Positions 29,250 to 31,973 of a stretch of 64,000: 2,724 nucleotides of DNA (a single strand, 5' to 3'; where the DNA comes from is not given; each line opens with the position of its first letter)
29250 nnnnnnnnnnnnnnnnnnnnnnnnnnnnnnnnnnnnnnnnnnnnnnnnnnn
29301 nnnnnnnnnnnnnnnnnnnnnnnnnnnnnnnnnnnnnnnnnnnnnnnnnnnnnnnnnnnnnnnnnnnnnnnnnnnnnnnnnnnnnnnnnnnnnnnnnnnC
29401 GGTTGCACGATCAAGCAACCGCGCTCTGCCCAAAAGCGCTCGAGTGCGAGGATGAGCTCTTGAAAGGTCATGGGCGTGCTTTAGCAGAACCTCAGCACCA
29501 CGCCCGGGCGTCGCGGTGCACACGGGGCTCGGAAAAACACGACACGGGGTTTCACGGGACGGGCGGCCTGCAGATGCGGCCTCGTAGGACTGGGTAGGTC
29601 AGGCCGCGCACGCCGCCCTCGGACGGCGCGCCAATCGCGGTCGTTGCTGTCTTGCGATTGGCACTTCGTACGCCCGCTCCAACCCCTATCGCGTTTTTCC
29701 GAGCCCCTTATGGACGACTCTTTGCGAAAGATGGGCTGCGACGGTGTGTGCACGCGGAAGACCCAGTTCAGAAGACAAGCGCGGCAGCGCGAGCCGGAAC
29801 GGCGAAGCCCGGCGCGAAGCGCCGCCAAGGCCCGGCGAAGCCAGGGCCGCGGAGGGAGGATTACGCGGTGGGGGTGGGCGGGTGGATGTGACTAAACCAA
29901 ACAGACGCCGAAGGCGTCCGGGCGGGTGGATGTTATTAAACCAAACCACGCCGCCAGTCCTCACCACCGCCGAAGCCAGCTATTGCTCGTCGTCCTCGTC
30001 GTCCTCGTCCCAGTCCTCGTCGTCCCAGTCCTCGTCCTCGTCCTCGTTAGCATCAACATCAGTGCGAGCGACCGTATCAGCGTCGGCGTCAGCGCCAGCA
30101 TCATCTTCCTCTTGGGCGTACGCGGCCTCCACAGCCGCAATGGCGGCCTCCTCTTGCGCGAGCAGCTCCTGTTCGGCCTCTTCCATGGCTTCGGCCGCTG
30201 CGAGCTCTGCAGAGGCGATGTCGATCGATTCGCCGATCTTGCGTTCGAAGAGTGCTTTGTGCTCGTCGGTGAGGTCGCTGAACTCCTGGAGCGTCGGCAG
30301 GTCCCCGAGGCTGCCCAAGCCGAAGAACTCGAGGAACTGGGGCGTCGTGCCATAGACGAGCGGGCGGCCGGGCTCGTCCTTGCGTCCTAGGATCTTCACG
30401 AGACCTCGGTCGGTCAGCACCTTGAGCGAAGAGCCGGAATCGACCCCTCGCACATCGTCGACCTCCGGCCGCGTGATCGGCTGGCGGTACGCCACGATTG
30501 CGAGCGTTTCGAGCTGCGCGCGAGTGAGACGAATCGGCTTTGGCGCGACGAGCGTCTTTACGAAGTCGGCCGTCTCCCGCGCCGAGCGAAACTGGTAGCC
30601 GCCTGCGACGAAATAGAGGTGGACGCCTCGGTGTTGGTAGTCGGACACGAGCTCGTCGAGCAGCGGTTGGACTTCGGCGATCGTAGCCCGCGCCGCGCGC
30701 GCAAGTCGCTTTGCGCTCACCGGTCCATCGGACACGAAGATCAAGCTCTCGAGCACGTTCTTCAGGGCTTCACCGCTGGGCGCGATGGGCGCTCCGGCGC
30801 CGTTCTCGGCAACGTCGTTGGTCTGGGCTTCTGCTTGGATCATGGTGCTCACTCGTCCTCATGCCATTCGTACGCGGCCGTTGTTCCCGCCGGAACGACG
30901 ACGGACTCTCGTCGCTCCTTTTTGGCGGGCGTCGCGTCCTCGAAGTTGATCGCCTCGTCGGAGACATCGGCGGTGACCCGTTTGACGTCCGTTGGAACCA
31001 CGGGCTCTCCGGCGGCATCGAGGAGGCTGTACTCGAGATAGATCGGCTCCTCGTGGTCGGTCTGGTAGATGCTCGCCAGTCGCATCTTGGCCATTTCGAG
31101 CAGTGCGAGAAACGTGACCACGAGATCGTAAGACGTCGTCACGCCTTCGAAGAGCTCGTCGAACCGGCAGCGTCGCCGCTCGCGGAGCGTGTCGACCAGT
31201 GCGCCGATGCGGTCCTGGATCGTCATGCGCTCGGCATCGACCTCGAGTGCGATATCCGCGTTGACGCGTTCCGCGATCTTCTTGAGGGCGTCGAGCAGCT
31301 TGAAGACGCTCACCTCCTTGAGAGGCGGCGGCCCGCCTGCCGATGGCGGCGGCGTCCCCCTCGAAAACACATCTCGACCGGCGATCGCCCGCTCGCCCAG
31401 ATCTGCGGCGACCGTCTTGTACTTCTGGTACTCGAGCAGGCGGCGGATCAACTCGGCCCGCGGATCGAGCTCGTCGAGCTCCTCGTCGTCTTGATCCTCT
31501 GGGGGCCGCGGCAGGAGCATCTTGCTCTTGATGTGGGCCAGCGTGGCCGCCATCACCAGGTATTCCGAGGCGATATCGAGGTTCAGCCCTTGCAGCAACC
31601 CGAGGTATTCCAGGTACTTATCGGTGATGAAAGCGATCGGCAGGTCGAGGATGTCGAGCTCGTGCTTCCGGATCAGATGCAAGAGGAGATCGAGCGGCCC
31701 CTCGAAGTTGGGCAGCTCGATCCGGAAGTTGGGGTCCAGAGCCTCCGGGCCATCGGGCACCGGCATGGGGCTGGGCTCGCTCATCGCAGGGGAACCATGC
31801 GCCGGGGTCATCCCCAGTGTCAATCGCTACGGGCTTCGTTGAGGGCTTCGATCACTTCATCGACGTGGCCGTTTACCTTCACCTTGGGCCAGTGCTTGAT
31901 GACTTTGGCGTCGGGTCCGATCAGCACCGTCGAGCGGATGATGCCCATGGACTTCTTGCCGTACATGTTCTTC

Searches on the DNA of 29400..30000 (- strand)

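Call 4: search_rna_families(source=window, start=29400, end=30000, threshold=evalue, max_evalue=10, show_alignments=3)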
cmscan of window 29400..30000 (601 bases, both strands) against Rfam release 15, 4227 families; matches with E-value up to 10: 6.
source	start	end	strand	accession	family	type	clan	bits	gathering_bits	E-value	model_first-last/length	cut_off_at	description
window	29905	29976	-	RF01916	mir-988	Gene; miRNA;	-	15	72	5.8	1-80/80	no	mir-988 microRNA precursor family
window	29562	29620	+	RF04287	mir-9195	Gene; miRNA;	-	15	90.5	6.6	1-87/87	no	mir-9195 microRNA precursor family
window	29829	29913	+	RF02151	MIMT1_1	Gene; lncRNA;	-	13.6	45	5.2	1-88/88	no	MER1 repeat containing imprinted transcript 1 conserved region 1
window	29482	29535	-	RF02136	HTT-AS1_3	Gene; lncRNA;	-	12.9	70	7.1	1-60/60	no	HTT antisense RNA 1 conserved region 3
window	29811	29827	-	RF01687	Acido-Lenti-1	Gene; sRNA;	-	11.8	37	6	29-45/46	no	Acido-Lenti-1 RNA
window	29607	29628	-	RF02886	npcTB_6715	Gene; sRNA;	-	9.7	72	6.5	1-212/212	no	Mycobacterium sRNA 6715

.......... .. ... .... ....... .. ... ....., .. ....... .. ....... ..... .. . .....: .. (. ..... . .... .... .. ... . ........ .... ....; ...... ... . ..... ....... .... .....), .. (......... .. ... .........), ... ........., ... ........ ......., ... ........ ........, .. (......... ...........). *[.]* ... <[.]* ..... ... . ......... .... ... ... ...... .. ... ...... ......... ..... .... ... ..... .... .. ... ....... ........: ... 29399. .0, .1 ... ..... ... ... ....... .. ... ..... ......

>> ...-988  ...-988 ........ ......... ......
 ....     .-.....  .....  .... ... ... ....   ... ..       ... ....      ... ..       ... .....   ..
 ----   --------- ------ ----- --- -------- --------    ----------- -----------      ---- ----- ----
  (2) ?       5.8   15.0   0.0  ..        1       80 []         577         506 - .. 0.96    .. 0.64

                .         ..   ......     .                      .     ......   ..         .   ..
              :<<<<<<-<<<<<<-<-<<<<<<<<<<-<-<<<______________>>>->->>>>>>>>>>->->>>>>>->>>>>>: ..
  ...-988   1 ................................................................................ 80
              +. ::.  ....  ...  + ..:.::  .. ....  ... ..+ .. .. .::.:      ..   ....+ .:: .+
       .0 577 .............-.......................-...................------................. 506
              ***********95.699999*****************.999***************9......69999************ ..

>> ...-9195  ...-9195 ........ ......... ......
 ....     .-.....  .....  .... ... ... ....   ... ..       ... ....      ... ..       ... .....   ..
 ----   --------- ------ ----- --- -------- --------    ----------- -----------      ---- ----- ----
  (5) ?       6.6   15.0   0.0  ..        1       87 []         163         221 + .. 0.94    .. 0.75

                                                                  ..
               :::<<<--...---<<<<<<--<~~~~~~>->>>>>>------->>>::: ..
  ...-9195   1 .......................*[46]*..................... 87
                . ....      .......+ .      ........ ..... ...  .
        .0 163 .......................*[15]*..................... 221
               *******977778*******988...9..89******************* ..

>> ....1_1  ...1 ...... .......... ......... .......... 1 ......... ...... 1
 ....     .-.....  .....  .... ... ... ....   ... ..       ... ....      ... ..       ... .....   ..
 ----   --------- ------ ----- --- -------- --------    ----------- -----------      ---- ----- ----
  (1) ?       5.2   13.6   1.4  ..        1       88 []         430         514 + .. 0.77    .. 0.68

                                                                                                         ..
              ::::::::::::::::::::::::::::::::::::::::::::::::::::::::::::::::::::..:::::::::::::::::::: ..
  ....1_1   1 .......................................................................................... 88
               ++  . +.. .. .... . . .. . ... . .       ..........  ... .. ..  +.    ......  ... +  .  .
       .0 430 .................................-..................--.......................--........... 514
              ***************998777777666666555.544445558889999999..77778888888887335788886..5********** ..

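Call 46: search_dna_similar(query=window:29480-29950:-, collection=plasmids, mode=distant, max_rows=10)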
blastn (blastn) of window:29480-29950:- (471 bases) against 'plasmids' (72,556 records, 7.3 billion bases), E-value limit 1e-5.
No match.

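Call 57: build_rna_model(alignment_id=A4)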
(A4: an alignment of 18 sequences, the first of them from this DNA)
Model R1 built from alignment A4 (18 sequences, 215 columns); structure: RNAalifold consensus.
model positions 210; base pairs 55; branch points 1; effective number of sequences 1.23; information 0.589 bits per position. Calibrated on 0.2 Mb of random sequence (short: E-values are rough).
structure used (alignment columns):
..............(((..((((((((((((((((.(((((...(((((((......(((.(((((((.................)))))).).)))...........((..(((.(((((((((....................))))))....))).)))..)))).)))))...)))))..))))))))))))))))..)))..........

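Call 58: search_with_rna_model(model_id=R1, sources=[window, L001, L002, L003, L004, L005, L006, L007, L008, L009, L010, L011, L012, L013, L014, L015, L016, L017, L018, L019, L020, L021, L022, L023, L024, L025, L026, L027, L028, L029, L030, L031, L032, L033, L034, L035, L036, L037, L038, L039, L040, L041, L042, L043, L044, L045, L046, L047, L048, L049, L050, L051, L052, L053, L054, L055, L056, L057, L058, L059, L060], max_evalue=0.1, make_alignment=true)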
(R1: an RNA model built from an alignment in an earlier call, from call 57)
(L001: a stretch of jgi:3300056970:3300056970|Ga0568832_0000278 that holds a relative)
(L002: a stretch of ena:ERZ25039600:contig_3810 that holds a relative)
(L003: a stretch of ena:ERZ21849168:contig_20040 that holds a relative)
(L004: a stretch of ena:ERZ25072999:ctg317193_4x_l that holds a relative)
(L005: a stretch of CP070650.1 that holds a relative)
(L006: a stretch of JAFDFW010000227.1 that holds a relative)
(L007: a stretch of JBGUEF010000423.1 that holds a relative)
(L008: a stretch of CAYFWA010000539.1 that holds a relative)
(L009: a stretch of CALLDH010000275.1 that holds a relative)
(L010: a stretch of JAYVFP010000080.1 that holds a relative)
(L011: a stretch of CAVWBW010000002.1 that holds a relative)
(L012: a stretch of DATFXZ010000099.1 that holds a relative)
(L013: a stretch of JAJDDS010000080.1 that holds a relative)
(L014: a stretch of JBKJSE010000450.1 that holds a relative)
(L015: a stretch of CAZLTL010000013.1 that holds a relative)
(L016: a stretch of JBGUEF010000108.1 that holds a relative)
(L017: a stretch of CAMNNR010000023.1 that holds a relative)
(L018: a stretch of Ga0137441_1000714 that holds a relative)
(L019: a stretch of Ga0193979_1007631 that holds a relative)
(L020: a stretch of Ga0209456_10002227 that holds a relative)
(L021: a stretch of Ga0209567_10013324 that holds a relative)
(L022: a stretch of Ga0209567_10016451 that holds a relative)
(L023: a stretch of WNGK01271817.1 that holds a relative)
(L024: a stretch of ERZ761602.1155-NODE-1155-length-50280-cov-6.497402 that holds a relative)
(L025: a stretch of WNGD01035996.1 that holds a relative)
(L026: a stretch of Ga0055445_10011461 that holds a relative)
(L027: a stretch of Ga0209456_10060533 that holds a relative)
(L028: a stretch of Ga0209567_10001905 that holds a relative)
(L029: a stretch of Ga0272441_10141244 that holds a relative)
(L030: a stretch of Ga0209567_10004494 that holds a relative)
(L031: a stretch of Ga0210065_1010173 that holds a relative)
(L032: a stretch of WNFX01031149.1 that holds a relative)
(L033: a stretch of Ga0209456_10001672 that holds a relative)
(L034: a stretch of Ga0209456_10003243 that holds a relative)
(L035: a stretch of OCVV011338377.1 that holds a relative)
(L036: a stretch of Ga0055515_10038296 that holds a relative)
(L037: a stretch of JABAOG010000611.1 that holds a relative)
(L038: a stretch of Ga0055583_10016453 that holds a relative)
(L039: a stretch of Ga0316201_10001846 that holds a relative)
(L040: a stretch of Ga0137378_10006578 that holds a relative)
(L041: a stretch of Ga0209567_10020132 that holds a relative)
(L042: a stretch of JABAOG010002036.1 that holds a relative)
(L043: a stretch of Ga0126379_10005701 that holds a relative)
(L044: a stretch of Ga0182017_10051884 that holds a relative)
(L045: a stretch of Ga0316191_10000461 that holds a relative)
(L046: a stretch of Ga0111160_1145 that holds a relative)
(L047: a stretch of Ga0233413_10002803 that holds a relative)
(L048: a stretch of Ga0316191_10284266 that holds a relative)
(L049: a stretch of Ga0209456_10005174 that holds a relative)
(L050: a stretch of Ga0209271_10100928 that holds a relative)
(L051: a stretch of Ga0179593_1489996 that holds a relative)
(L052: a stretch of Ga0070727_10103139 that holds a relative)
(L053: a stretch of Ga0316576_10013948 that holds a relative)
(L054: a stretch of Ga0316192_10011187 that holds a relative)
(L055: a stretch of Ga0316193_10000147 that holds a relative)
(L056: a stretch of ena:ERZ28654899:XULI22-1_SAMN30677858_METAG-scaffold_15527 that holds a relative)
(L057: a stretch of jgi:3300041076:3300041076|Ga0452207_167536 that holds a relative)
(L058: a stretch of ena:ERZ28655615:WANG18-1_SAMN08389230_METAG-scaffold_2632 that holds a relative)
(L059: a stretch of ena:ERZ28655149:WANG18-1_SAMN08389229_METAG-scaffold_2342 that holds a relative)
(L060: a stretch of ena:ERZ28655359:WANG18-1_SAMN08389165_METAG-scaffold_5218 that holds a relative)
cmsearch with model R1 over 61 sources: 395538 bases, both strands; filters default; matches with E-value up to 0.1: 70.
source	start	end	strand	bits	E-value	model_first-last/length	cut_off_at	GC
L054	380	588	+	243.3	1.4e-58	1-210/210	no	0.67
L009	5345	5553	+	243.1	1.6e-58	1-210/210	no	0.67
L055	3336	3544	+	243.1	1.6e-58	1-210/210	no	0.67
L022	2106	2314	-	241.3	4.3e-58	1-210/210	no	0.67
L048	768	976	+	239.2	1.4e-57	1-210/210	no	0.67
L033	9203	9412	+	238.9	1.7e-57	1-210/210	no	0.66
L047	1114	1322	+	236.2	8.2e-57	1-210/210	no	0.68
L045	4448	4657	+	234.2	2.6e-56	1-210/210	no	0.68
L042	69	278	+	231.4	1.3e-55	1-210/210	no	0.66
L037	70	279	+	227.1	1.5e-54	1-210/210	no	0.64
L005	6350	6559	+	220.6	6.2e-53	1-210/210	no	0.65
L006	4602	4809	+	219.7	1e-52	1-210/210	no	0.67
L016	1285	1472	+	209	4.7e-50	1-189/210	3'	0.69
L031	386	593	-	199.8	9.4e-48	1-210/210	no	0.63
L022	403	613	+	195.7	9.6e-47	1-210/210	no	0.71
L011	6075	6285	+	193.6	3.1e-46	1-210/210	no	0.67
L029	1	199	-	193.5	3.3e-46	1-198/210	3'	0.65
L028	158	368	+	192.9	4.8e-46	1-210/210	no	0.7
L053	4461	4669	+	169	4.1e-40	1-210/210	no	0.66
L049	1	154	+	146.4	1.8e-34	56-210/210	5'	0.68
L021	3463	3742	+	113.5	2.7e-26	1-210/210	no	0.66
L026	2084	2209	+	107.7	7e-25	1-124/210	3'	0.67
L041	2943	3050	-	105.5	2.6e-24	103-210/210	5'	0.71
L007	3029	3126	-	93.6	2.3e-21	113-210/210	5'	0.69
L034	7197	7436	-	83.5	7.5e-19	1-210/210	no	0.68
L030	1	91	+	80.2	5e-18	120-210/210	5'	0.71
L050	35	290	+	77.4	2.5e-17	1-210/210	no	0.66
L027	1611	1697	-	60.7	3.6e-13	124-210/210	5'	0.72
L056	1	110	+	60.1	4.9e-13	94-210/210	5'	0.7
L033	9206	9415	-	56.6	3.6e-12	1-210/210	no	0.65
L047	1117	1325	-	53.3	2.4e-11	1-210/210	no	0.67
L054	383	591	-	53.1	2.7e-11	1-210/210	no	0.66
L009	5348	5556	-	52.4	4e-11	1-210/210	no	0.67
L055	3339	3547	-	52.4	4e-11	1-210/210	no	0.67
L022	2103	2311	+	51.7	6.1e-11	1-210/210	no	0.67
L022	3314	3373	+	51.3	7.8e-11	1-60/210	3'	0.62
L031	382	589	+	50.9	9.8e-11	1-210/210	no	0.63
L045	4451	4660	-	50.7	1.1e-10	1-210/210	no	0.67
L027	1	59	-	49.5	2.2e-10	1-60/210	3'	0.61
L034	7194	7433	+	46.8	1e-09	1-210/210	no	0.68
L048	771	979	-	46.5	1.2e-09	1-210/210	no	0.66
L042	72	281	-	45.7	1.8e-09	1-210/210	no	0.66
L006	4605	4812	-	42.4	1.2e-08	1-210/210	no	0.67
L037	73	282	-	41.7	1.8e-08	1-210/210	no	0.64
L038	1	49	-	41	2.8e-08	1-49/210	3'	0.61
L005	6353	6562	-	40.9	3e-08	1-210/210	no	0.65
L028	1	117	-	38.6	1.1e-07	1-131/210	3'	0.57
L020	153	219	-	38.1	1.5e-07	96-162/210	no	0.75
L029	1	195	+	37.7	1.9e-07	16-210/210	5'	0.66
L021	3466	3741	-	35.9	5.3e-07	1-210/210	no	0.66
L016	1288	1472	-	31.5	6.6e-06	25-210/210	5'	0.69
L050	38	291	-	29.6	1.9e-05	1-210/210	no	0.67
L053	4465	4673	-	29.5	2e-05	1-210/210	no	0.67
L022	3106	3245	-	28.7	3.1e-05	1-210/210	no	0.67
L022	192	331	-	28.7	3.1e-05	1-210/210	no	0.69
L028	161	371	-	26.5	0.00011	1-210/210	no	0.69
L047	897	1036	-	26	0.00015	1-210/210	no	0.66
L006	4429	4570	-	25.6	0.00019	1-210/210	no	0.68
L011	6079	6289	-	25.4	0.00021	1-210/210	no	0.68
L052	62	277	-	25.2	0.00024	1-210/210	no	0.68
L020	219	358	+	25.2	0.00024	1-210/210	no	0.68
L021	3247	3386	-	23.4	0.00066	1-210/210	no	0.68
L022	2388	2529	+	22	0.0015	1-210/210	no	0.66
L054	164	303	-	20.9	0.0028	1-210/210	no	0.67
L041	2940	3050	+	18.2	0.013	1-166/210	3'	0.7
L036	1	35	+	17.2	0.023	176-210/210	5'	0.63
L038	1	46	+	17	0.026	165-210/210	5'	0.61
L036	1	39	-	15.2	0.072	1-38/210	3'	0.64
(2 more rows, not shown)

Alignment A6: 70 matches aligned to the model, 492 columns, each read 5' to 3' on its own strand. Consensus structure (alignment columns), stored with it:
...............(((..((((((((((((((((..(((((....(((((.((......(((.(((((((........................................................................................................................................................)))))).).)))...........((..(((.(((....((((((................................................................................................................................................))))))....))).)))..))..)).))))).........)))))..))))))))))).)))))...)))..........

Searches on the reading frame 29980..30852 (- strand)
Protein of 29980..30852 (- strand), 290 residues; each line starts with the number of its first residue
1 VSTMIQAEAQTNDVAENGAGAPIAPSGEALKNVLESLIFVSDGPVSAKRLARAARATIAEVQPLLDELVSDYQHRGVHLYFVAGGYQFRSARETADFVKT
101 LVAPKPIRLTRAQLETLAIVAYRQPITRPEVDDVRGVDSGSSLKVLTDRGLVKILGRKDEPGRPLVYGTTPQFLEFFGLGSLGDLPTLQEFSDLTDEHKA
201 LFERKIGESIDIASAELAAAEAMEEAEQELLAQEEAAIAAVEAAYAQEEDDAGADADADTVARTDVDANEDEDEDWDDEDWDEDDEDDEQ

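Call 7: search_protein_families(library=pfam, proteins=[window:29980-30852:-])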
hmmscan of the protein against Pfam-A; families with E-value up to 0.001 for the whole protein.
window:29980-30852:- (290 aa): 1 family
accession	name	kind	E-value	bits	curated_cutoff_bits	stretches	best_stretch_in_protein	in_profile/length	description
PF04079.22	SMC_ScpB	-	6e-50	169.4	27.4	1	33-188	2-160/160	Segregation and condensation complex subunit ScpB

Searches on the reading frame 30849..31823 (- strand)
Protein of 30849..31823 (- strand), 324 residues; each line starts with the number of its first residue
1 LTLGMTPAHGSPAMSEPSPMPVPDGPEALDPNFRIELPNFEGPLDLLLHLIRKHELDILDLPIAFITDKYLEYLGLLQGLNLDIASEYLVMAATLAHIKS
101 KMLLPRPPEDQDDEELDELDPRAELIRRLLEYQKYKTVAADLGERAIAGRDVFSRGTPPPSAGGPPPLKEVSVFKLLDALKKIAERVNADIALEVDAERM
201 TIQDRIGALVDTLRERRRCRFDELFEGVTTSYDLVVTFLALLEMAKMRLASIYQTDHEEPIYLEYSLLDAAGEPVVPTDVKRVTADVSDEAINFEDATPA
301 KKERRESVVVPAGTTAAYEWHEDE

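Call 7: search_protein_families(library=pfam, proteins=[window:30849-31823:-])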
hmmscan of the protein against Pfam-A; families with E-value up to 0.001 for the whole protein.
window:30849-31823:- (324 aa): 1 family
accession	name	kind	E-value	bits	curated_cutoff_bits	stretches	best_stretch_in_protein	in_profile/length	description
PF02616.19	SMC_ScpA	-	4.4e-36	125.5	24.6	1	50-263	1-229/232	Segregation and condensation protein ScpA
